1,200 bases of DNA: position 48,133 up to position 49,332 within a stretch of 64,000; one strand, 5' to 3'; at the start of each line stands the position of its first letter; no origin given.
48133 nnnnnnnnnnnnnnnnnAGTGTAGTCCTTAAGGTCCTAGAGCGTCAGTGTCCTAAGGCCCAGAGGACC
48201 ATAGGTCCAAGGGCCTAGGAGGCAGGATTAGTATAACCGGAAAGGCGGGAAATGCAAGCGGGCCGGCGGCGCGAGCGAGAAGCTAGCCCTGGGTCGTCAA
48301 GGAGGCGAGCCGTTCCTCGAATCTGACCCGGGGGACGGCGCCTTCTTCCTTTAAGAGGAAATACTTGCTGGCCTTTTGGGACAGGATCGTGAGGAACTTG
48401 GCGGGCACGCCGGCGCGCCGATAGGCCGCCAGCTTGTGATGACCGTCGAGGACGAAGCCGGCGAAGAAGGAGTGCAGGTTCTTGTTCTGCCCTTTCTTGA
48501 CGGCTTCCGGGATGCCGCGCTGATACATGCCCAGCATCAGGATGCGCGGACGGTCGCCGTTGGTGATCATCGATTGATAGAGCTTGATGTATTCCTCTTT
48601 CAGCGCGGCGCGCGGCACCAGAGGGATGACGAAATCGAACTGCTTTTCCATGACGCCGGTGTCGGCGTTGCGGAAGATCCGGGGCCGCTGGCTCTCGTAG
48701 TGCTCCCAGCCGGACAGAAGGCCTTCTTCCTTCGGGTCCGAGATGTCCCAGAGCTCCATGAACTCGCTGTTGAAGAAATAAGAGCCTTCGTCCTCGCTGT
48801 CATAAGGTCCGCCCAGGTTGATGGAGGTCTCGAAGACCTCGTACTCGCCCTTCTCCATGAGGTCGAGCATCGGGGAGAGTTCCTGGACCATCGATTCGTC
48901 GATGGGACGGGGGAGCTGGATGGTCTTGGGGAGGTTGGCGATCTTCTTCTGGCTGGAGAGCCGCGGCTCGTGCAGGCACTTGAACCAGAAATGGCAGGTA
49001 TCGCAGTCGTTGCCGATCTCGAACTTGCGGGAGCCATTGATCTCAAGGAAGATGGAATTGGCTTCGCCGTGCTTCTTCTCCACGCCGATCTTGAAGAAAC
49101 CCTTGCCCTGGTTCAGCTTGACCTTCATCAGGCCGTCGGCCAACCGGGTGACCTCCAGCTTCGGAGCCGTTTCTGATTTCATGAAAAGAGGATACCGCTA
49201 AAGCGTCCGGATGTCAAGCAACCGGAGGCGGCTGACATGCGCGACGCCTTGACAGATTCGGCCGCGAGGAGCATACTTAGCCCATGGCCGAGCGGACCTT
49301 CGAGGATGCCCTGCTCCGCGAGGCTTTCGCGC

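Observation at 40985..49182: Operon built around a 1826-aa C-terminally anchored surface giant with a poly-Gly spacer and 20-aa tandem repeats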

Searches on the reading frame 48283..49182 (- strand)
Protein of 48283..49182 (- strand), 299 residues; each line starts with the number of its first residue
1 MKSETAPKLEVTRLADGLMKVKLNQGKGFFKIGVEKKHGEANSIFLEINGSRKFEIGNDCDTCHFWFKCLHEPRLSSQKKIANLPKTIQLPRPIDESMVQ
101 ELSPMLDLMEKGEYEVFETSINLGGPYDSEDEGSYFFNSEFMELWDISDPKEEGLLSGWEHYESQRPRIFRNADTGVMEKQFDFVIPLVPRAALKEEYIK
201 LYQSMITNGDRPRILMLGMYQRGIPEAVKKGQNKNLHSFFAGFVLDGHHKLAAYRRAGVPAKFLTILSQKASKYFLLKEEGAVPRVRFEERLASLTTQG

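Call 3: search_protein_families(library=pfam, proteins=[window:48283-49182:-], max_evalue=1)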
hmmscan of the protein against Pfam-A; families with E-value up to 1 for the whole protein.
window:48283-49182:- (299 aa): 0 families

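Call 4: search_protein_families(library=ncbifam, proteins=[window:48283-49182:-], max_evalue=1)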
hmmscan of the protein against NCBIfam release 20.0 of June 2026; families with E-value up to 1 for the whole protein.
window:48283-49182:- (299 aa): 0 families

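Call 9: find_homologous_proteins(query=window:48283-49182:-, max_evalue=0.001)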
Query window:48283-49182:- (299 aa): 122 proteins with E <= 0.001 among 1696 candidates; the best 120 are listed.
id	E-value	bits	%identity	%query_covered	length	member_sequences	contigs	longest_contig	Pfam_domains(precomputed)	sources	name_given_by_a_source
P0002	3.7e-200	681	100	100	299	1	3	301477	-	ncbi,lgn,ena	-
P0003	5.1e-199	677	99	100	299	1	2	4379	-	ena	-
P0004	2.6e-179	613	88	99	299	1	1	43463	-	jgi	jgi:hypothetical protein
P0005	2.2e-175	600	85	99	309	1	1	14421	-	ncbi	-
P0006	9.6e-175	598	85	99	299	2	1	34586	-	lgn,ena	-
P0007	1.3e-174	597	86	99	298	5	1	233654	-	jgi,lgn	jgi:hypothetical protein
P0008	3.5e-174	596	86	99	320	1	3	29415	-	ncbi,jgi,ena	-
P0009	1.6e-173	594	84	100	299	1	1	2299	-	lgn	-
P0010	3.7e-173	593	84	99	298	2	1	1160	-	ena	-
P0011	6.8e-173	592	85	99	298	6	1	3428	-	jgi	jgi:hypothetical protein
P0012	1.2e-172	591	85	99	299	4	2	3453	-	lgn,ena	-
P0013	2.2e-172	590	83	98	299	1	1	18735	-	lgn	-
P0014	2.9e-172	590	84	99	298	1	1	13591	-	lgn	-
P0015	5.4e-172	589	85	99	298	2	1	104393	-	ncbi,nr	ncbi:MAG: hypothetical protein HY077_18090 [Elusimicrobia bacterium]|nr:hypothetical protein [Elusim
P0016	6.4e-172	589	81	99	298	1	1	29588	-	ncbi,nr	ncbi:MAG: hypothetical protein HY549_05590 [Elusimicrobia bacterium]|nr:hypothetical protein [Elusim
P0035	6.8e-165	565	81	99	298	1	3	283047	-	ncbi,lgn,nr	ncbi:MAG: hypothetical protein KGO96_02945 [Elusimicrobia bacterium]|nr:hypothetical protein [Elusim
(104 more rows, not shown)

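Call 10: find_encoding_contigs(protein=P0002, flank=10000, max_places=3)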
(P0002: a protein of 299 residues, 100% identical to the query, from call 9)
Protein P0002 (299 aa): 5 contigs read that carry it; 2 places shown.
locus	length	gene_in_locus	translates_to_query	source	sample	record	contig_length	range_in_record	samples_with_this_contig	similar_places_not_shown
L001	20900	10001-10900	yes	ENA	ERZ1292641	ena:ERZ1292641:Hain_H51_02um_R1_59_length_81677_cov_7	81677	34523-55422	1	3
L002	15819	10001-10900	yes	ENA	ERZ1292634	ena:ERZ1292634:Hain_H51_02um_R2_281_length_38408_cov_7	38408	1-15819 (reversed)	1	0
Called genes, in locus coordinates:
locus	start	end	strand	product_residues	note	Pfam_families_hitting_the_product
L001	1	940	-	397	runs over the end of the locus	PF00072:Response_reg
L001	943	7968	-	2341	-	-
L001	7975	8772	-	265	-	-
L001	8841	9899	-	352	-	PF02518:HATPase_c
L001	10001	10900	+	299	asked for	-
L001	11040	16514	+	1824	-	-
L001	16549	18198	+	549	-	-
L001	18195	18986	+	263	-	PF02673:BacA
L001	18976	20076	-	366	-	PF01510:Amidase_2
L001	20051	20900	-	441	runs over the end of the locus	PF05195:AMP_N, PF00557:Peptidase_M24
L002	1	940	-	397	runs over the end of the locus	PF00072:Response_reg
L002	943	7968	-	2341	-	-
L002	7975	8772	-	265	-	-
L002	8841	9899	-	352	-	PF02518:HATPase_c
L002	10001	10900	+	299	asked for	-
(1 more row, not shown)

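Call 11: find_encoding_contigs(protein=P0007, flank=10000, max_places=2)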
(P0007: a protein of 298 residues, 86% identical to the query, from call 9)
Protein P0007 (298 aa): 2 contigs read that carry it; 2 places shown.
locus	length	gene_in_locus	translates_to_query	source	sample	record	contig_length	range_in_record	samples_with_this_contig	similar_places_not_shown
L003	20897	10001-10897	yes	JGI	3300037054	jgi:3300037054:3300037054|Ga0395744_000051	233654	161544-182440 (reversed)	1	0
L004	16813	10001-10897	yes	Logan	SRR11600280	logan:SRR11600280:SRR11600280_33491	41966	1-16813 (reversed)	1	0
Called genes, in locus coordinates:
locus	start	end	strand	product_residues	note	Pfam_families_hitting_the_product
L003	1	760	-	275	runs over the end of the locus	PF00248:Aldo_ket_red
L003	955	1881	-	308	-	-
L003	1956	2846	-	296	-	PF01370:Epimerase, PF16363:GDP_Man_Dehyd (faint), PF08338:DUF1731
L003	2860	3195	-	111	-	-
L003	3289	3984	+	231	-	PF00437:T2SSE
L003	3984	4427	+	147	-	PF00027:cNMP_binding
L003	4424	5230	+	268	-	-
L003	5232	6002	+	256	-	PF00378:ECH_1, PF16113:ECH_2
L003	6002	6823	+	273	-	PF00106:adh_short, PF08659:KR, PF13561:adh_short_C2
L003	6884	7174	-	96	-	PF12732:YtxH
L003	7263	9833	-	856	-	-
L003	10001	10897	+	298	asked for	-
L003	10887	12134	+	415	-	-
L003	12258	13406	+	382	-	-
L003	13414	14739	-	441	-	PF05195:AMP_N, PF00557:Peptidase_M24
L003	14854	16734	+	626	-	PF00924:MS_channel_2nd (weak)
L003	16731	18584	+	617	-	PF00009:GTP_EFTU, PF01926:MMR_HSR1 (faint), PF03144:GTP_EFTU_D2, PF22042:EF-G_D2 (weak), PF00679:EFG_C, PF21018:BipA_C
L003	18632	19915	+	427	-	-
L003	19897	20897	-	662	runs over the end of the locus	PF08495:FIST, PF10442:FIST_C, PF00211:Guanylate_cyc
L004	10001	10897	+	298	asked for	-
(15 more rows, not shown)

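Call 16: find_encoding_contigs(protein=P0004, flank=10000, max_places=1)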
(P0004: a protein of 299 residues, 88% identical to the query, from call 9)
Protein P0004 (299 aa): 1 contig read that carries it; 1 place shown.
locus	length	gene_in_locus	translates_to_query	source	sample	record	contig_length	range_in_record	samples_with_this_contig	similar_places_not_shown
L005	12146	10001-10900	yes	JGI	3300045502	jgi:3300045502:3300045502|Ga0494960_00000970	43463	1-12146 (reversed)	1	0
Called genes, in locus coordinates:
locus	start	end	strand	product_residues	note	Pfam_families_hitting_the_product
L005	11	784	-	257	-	PF01925:TauE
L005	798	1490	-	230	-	PF00230:MIP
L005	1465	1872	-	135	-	PF01451:LMWPc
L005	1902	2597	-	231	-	-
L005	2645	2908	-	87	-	-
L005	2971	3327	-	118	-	PF18924:DUF5674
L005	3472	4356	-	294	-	PF01370:Epimerase, PF08338:DUF1731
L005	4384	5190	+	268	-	-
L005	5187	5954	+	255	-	PF00378:ECH_1, PF16113:ECH_2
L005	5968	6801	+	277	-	PF23441:SDR (weak), PF00106:adh_short, PF08659:KR, PF13561:adh_short_C2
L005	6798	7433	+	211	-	PF04367:DUF502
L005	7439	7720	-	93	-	PF12732:YtxH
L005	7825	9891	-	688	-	-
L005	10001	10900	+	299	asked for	-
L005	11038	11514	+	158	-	-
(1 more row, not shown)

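Call 17: find_encoding_contigs(protein=P0015, flank=10000, max_places=1)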
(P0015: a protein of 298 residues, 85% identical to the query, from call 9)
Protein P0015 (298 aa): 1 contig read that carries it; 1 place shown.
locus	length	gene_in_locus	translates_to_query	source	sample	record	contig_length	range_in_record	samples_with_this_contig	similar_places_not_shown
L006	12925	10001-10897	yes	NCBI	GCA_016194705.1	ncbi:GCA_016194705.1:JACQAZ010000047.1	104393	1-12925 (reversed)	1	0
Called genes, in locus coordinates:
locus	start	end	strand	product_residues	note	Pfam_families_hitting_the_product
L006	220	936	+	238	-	PF06764:DUF1223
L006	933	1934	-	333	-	-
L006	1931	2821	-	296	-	PF01370:Epimerase, PF13460:NAD_binding_10 (weak), PF16363:GDP_Man_Dehyd (faint), PF08338:DUF1731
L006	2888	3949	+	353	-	PF00437:T2SSE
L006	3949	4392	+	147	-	PF00027:cNMP_binding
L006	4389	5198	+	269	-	-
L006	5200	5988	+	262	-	PF00378:ECH_1, PF16113:ECH_2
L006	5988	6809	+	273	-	PF00106:adh_short, PF08659:KR, PF13561:adh_short_C2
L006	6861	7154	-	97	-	PF12732:YtxH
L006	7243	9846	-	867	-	-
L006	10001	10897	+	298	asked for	-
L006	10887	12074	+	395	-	-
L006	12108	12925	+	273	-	?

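Call 18: find_encoding_contigs(protein=P0035, flank=10000, max_places=1)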
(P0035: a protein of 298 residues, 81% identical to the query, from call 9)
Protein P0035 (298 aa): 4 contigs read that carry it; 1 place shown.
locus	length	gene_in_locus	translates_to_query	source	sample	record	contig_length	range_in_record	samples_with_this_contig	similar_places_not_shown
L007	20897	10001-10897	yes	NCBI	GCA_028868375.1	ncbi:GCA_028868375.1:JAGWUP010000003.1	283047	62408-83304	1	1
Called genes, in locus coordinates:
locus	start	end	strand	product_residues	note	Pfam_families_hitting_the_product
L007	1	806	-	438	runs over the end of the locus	PF00115:COX1 (weak)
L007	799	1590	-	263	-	PF10006:DUF2249, PF01206:TusA (faint), PF10006:DUF2249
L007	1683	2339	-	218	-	PF00027:cNMP_binding, PF13545:HTH_Crp_2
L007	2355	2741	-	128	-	-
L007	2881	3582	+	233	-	PF10006:DUF2249, PF04405:ScdA_N, PF08984:DUF1858 (faint), PF10006:DUF2249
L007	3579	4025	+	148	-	PF01814:Hemerythrin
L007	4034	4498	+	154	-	PF01814:Hemerythrin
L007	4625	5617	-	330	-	PF07731:Cu-oxidase_2 (faint), PF07732:Cu-oxidase_3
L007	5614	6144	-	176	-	-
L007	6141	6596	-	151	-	PF02082:Rrf2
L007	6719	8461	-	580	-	PF00654:Voltage_CLC, PF00571:CBS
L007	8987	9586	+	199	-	PF04367:DUF502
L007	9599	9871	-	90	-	PF12732:YtxH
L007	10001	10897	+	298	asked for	-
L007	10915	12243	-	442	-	PF05195:AMP_N, PF00557:Peptidase_M24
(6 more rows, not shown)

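Call 24: search_protein_families(library=phrogs, proteins=[window:48283-49182:-], max_evalue=0.1)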
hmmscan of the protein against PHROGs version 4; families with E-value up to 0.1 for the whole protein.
window:48283-49182:- (299 aa): 0 families

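Call 58: search_protein_families(library=padloc, proteins=[window:48283-49182:-], max_evalue=0.1)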
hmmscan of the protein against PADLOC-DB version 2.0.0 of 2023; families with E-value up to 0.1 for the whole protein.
window:48283-49182:- (299 aa): 0 families

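Call 68: predict_structure(alignment_id=A2)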
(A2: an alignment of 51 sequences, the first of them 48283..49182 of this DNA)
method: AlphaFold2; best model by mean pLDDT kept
length: 299 residues; sequences in the alignment: 51
mean_pLDDT: 91.8   pTM: 0.91
mean pLDDT of the five models: 91.8, 90.8, 90.1, 89.7, 89.3
residues with pLDDT >= 90: 245; 70-90: 40; 50-70: 9; < 50: 5
segments of 3 or more residues with pLDDT < 50: 1-4
pLDDT, mean of each block of 10 residues (from residue 1): 65 97 94 86 92 93 93 69 82 92 93 97 95 95 94 92 97 92 97 96 96 96 95 96 96 97 97 93 93 84
secondary structure, 60 per line:
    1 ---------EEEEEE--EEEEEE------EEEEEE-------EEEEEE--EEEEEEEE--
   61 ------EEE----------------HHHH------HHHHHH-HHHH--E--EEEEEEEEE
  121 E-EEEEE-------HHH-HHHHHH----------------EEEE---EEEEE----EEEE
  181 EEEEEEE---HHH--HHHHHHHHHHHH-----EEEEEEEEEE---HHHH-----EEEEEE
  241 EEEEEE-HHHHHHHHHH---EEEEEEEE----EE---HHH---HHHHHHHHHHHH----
elements in order: E10-15 E18-23 E30-35 E43-48 E51-58 E67-69 H86-89 H96-101 H103-106 E112-121 E123-127 H139-144 E161-164 E168-172 E177-187 H196-207 E213-222 H226-229 E235-246 H248-257 E261-268 H284-295

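Call 77: search_protein_families(library=pfam, proteins=[L003:10887-12134:+], max_evalue=0.01)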
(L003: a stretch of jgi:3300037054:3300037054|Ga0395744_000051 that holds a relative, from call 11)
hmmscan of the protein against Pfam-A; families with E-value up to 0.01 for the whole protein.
L003:10887-12134:+ (415 aa): 0 families

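Call 79: search_solved_structures(query=A2, max_evalue=10, show_alignments=2)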
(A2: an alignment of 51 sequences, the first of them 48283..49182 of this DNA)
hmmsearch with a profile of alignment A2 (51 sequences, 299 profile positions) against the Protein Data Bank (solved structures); distinct sequences matched with E-value up to 10: 7.
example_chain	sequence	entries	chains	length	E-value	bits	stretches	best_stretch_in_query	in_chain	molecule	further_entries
4efv_A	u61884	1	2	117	0.32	13.1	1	225-273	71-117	Ovulation-inducing factor (OIF)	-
8eoz_B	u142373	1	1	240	0.34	13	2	156-218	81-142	C3HR3_4r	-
5naq_A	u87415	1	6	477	0.85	11.7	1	81-147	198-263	Beta-galactosidase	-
1sg1_A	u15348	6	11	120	0.99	11.5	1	225-273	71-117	Beta-nerve growth factor | PROTEIN (NERVE GROWTH FACTOR)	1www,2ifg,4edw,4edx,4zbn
9m7c_A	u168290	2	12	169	1.1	11.4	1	110-155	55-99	Gp11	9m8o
5nav_A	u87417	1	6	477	1.2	11.3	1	81-147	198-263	Beta-galactosidase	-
6yw8_A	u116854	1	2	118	1.2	11.3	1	225-273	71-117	Beta-nerve growth factor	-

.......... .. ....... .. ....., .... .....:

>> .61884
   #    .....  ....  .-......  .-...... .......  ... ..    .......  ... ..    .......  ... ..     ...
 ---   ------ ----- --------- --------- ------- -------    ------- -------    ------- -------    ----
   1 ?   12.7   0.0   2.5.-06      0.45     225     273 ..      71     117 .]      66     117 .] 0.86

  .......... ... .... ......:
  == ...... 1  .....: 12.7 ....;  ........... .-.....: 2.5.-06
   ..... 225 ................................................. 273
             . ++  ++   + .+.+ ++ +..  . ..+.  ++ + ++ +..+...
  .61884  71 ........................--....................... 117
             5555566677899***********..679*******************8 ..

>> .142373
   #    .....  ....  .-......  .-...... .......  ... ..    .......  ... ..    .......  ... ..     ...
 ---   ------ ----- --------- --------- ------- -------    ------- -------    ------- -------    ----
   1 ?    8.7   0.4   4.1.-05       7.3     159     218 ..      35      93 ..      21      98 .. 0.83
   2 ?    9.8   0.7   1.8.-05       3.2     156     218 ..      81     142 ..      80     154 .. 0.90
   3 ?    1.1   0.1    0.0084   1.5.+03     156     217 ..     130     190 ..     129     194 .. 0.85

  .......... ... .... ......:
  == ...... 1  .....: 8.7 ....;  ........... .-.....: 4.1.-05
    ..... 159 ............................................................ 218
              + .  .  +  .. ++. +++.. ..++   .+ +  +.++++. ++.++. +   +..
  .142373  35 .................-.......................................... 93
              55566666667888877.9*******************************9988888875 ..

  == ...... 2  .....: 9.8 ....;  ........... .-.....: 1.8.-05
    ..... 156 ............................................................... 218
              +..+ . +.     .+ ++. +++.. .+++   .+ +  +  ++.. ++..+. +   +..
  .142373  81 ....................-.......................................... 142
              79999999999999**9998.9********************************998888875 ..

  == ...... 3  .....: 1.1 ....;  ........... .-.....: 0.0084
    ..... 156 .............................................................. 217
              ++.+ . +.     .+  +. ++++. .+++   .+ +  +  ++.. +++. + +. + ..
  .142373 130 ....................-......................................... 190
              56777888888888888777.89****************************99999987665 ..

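Call 89: fold_search(model_id=the predicted structure, library=pdb)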
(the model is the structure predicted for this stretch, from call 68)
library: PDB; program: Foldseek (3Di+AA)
matches with E <= 10: 346; with E <= 0.001: 0
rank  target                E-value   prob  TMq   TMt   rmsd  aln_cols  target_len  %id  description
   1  7akd_E                5.6e-01  0.06  0.08  0.18  13.3        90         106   12  Structure of the SARS-CoV-2 spike glycoprotein in complex with the 47D11 neutralizing antibody Fab fragment (released 2021-05-19)
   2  4n0c_A                7.1e-01  0.02  0.08  0.12  16.0       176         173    7  42F3 TCR pCPE3/H-2Ld complex (released 2015-08-19)
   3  7tlz_A                8.0e-01  0.05  0.07  0.18  14.2        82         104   12  SARS-CoV-2 S NTD B.1.1.529 Omicron variant + S309 Local Refinement (released 2022-02-02)
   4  8vyf_C                8.0e-01  0.05  0.07  0.18  14.5        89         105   11  SARS-CoV-2 S NTD (C.37 Lambda variant) plus S2L20 and S2X303 Fabs, local refinement (released 2024-03-27)
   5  6qd8_L                9.1e-01  0.04  0.07  0.18  13.4        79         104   10  EM structure of a EBOV-GP bound to 4M0368 neutralizing antibody (released 2019-10-02)
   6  7t2p_L                1.0e+00  0.04  0.06  0.16  13.5        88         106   12  The Envelope Glycoprotein SIVmac239.K180S SOSIP trimer in complex with 3 copies of the neutralizing antibody K11 (released 2022-10-19)
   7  9e6j_L                1.0e+00  0.04  0.07  0.18  14.7        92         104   11  DH726-1 Fab bound to hemagglutinin from influenza A/Solomon Islands/3/2006 (released 2026-01-21)
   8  4yf9_C                1.0e+00  0.02  0.08  0.05  21.6       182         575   11  Structure of N-acylhomoserine lactone acylase MacQ (released 2016-03-02)
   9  4hop_D                1.1e+00  0.08  0.09  0.17   7.1        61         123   16  Crystal structure of the computationally designed NNOS-Syntrophin complex (released 2013-11-06)
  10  3s97_A                1.1e+00  0.01  0.12  0.12  18.0       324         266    7  PTPRZ CNTN1 complex (released 2011-09-28)
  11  7te3                  1.2e+00  0.07  0.11  0.18  13.0        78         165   14  Crystal Structure of a Double Loop Deletion Mutant in gC1qR/C1qBP/HABP-1 (released 2022-06-01)
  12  9en3                  1.2e+00  0.01  0.11  0.11  20.3       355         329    9  Crystal structure of Histidine acetyltransferase with L-histidine and S-ethyl-coenzyme A (released 2025-03-26)
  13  9vqm_A                1.2e+00  0.01  0.12  0.07  21.2       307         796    9  Cryo-EM structure of Elapor1WT in tetrameric form (released 2025-07-23)
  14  6wdt_L                1.5e+00  0.03  0.08  0.18  14.1        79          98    9  Enterovirus D68 in complex with human monoclonal antibody EV68-228 (released 2020-07-15)
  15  6nm6_V                1.5e+00  0.03  0.07  0.18  13.6        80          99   15  Crystal Structure of HIV-1 BG505 SOSIP.664 Prefusion Env Trimer Bound to N6 FR3-03 scFv in Complex with Crystallizatio (released 2019-02-27)
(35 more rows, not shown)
